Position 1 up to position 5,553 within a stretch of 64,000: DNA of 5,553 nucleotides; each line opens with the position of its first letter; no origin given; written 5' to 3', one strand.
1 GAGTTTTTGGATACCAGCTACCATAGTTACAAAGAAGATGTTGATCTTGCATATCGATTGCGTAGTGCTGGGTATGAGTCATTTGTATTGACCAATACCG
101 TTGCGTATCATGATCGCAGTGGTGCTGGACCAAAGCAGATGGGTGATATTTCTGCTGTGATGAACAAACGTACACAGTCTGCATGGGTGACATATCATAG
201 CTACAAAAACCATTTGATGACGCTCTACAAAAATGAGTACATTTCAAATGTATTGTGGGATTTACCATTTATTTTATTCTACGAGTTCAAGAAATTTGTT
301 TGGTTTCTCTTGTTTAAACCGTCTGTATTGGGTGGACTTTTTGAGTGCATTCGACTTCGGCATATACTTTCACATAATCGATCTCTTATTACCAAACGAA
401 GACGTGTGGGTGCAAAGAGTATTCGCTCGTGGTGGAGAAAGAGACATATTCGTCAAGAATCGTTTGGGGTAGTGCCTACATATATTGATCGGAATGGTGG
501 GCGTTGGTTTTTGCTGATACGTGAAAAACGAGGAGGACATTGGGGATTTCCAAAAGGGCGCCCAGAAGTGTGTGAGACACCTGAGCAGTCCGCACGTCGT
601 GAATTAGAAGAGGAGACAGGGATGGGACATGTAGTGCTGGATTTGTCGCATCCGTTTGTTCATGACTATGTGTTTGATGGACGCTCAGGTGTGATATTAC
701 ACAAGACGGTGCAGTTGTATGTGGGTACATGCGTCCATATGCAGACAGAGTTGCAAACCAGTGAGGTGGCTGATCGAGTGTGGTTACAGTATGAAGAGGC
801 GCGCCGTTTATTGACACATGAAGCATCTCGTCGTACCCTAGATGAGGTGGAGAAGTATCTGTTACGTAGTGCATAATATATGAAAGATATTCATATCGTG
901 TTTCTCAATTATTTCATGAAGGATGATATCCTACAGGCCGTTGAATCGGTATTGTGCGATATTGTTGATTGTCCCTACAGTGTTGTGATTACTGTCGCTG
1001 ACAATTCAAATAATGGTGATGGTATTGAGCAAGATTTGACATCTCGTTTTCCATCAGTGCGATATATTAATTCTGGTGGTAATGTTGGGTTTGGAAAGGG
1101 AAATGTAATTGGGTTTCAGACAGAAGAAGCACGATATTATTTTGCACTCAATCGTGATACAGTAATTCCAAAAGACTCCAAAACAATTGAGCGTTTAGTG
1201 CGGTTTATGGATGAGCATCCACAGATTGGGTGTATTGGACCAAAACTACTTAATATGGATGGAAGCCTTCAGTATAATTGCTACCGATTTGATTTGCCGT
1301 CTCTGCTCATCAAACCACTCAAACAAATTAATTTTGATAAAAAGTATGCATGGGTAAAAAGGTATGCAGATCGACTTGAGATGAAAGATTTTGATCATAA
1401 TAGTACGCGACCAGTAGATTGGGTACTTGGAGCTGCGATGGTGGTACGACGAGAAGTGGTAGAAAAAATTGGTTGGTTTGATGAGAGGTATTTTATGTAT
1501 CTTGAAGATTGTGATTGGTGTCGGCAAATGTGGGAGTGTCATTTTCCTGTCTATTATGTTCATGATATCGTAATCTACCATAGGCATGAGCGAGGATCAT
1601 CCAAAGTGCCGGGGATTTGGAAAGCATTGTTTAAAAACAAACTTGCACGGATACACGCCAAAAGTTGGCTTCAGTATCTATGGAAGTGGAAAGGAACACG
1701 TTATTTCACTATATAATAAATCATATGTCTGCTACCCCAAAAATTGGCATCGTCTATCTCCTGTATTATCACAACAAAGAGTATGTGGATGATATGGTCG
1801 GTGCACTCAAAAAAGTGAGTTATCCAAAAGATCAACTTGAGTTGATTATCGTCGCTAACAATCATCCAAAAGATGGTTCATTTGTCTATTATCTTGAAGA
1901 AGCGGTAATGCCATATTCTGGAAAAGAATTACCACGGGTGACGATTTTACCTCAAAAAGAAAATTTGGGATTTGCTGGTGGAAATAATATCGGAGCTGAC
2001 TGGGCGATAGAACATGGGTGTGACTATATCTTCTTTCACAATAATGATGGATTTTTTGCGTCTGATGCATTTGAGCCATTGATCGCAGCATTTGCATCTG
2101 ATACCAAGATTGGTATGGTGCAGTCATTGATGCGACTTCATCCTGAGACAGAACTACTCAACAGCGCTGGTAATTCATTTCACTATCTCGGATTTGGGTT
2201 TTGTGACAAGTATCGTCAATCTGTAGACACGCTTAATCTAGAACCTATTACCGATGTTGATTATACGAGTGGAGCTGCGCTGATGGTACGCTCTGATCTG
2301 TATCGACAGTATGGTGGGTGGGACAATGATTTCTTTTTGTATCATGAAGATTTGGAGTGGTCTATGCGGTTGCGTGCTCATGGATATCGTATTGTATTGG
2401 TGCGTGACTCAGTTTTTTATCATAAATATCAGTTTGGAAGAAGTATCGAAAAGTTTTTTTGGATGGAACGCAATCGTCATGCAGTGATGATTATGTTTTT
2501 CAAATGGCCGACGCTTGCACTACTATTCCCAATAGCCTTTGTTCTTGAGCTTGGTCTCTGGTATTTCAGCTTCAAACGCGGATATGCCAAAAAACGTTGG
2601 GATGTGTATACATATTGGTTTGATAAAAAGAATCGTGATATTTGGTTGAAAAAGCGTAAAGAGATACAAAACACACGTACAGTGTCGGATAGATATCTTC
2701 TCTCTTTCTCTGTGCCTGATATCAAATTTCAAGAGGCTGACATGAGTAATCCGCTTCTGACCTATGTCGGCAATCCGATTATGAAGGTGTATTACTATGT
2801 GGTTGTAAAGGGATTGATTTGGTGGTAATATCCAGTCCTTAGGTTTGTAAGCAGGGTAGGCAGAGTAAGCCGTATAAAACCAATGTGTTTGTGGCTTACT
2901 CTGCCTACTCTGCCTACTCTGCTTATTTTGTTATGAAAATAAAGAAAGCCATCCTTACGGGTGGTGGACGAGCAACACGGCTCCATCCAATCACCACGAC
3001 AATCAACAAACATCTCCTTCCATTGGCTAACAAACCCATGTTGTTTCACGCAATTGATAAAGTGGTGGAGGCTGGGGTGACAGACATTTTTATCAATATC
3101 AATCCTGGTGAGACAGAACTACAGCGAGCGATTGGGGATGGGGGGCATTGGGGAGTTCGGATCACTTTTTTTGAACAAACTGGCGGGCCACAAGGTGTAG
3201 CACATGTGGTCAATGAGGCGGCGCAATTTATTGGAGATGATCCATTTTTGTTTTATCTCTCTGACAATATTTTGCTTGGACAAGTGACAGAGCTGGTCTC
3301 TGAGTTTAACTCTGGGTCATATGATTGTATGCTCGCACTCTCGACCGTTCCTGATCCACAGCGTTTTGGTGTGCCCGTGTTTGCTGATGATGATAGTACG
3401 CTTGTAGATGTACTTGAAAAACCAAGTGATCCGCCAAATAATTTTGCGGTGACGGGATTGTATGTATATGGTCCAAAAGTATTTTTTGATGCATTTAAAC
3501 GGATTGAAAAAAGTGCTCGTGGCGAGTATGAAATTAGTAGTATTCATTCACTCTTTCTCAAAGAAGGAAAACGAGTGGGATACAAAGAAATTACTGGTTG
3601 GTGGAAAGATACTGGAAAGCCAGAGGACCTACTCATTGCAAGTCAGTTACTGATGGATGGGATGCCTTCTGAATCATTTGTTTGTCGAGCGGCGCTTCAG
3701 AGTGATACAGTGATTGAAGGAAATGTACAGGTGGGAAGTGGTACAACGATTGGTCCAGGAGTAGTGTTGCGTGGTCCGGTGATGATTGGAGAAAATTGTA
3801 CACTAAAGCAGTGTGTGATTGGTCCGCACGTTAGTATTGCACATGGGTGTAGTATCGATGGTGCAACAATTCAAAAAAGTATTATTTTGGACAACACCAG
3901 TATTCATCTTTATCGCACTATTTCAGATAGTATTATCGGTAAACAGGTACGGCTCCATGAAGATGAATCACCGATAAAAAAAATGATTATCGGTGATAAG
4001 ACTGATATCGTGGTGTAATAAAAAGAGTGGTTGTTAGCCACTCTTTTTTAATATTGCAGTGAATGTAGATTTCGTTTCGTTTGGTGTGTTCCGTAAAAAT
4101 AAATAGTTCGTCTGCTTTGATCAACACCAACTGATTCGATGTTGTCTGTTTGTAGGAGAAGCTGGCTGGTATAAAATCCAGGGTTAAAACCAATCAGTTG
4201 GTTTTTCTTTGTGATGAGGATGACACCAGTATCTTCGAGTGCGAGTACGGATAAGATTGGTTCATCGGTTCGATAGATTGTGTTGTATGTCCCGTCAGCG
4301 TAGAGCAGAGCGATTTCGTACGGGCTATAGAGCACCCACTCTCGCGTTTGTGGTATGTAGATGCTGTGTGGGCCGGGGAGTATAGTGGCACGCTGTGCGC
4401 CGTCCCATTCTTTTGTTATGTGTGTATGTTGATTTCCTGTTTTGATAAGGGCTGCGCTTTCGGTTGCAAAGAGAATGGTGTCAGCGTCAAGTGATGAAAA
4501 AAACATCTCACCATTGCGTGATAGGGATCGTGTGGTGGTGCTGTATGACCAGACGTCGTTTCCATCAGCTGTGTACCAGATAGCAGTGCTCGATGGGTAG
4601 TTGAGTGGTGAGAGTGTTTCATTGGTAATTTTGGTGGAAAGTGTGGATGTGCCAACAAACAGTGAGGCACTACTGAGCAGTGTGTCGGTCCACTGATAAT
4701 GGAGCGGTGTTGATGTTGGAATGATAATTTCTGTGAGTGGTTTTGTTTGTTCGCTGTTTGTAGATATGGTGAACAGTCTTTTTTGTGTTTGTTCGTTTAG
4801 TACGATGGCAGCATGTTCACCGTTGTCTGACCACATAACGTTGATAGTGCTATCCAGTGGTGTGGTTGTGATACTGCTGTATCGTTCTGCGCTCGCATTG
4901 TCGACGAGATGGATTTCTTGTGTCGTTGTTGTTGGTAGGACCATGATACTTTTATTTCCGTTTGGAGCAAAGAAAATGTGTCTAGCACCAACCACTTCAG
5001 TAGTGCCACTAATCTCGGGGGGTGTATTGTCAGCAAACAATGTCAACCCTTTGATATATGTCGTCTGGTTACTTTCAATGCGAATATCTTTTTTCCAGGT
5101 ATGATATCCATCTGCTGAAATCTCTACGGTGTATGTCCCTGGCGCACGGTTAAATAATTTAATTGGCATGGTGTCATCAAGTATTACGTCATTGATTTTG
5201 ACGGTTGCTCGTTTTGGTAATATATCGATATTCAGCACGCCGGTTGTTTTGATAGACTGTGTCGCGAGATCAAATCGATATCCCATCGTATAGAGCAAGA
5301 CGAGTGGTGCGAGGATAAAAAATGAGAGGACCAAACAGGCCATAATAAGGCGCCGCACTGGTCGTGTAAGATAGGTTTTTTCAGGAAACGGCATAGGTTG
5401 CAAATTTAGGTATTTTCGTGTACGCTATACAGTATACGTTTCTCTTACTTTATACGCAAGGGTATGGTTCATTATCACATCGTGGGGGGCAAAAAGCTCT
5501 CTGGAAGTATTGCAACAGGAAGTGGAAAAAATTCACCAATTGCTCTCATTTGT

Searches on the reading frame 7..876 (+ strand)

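Call 113: search_protein_families(library=pfam, proteins=[window:7-876:+], max_evalue=0.00001)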
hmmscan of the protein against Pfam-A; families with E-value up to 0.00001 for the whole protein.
window:7-876:+ (289 aa): 1 family
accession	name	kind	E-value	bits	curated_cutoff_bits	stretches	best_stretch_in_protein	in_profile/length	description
PF00293.34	NUDIX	-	1.4e-15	58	21.1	1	159-277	9-130/134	NUDIX domain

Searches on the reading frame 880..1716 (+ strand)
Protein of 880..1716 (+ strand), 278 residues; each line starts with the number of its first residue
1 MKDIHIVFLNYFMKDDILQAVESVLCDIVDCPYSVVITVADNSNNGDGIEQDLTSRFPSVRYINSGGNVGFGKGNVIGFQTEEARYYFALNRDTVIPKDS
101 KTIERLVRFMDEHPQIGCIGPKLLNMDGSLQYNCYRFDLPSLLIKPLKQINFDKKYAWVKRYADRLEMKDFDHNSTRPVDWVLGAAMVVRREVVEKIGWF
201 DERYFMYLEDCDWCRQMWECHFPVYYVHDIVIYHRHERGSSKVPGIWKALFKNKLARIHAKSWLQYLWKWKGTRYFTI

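Call 113: search_protein_families(library=pfam, proteins=[window:880-1716:+], max_evalue=0.00001)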
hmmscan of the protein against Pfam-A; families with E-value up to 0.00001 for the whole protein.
window:880-1716:+ (278 aa): 2 families
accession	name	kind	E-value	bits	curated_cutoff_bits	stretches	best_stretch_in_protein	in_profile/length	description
PF13641.12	Glyco_tranf_2_3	-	7.4e-09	36.4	27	1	21-255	20-225/230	Glycosyltransferase like family 2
PF00535.33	Glycos_transf_2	-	1.4e-06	28.8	23.3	1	4-127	2-120/168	Glycosyl transferase family 2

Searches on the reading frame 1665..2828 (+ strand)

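Call 113: search_protein_families(library=pfam, proteins=[window:1665-2828:+], max_evalue=0.00001)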
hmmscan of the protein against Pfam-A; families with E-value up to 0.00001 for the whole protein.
window:1665-2828:+ (387 aa): 4 families
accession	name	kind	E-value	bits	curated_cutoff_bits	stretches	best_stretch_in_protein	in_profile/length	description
PF13641.12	Glyco_tranf_2_3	-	1.1e-10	42.3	27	1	35-264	10-220/230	Glycosyltransferase like family 2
PF00535.33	Glycos_transf_2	-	4.6e-09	36.9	23.3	1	34-163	6-123/168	Glycosyl transferase family 2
PF13632.12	Glyco_trans_2_3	-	8.3e-08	32.7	27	1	196-300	71-177/198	Glycosyl transferase family group 2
PF10111.15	Glyco_tranf_2_2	-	6.8e-07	29.5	27.3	1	30-238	3-201/276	Glycosyltransferase like family 2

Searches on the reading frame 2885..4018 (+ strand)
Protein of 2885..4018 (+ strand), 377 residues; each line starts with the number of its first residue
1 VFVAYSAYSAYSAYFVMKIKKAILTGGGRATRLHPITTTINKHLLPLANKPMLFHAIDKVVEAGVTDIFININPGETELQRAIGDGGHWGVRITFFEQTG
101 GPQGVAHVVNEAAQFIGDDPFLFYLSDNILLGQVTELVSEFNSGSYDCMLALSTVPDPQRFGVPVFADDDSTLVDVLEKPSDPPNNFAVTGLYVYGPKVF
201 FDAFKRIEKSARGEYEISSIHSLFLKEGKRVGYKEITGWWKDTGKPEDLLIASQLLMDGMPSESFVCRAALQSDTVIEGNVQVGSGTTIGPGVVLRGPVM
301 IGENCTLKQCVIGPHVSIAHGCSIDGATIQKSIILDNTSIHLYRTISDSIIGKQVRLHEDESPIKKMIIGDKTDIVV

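Call 113: search_protein_families(library=pfam, proteins=[window:2885-4018:+], max_evalue=0.00001)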
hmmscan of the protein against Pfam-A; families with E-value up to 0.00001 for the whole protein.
window:2885-4018:+ (377 aa): 5 families
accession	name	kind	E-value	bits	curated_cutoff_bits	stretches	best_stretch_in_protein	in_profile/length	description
PF00483.29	NTP_transferase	-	1.2e-43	149.9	21.2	1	21-256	1-242/245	Nucleotidyl transferase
PF25084.1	LbH_EIF2B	-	1.5e-13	51.1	54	2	279-374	8-98/105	EIF2B subunit epsilon LbH domain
PF24894.1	Hexapep_GlmU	-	2.6e-12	47.2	23.3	1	318-375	21-77/104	GlmU-like, C-terminal hexapeptide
PF00132.30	Hexapep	-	6.2e-11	42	27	1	280-311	1-32/36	Bacterial transferase hexapeptide (six repeats)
PF12804.13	NTP_transf_3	-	5.6e-08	33.6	27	1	23-149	2-119/160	MobA-like NTP transferase domain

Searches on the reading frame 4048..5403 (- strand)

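Call 113: search_protein_families(library=pfam, proteins=[window:4048-5403:-], max_evalue=0.00001)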
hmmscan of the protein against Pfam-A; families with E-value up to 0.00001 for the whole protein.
window:4048-5403:- (451 aa): 1 family
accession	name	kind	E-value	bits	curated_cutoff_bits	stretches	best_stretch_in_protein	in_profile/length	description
PF08308.17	PEGA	-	1.6e-06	28.4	20.8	1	55-117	2-63/71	PEGA domain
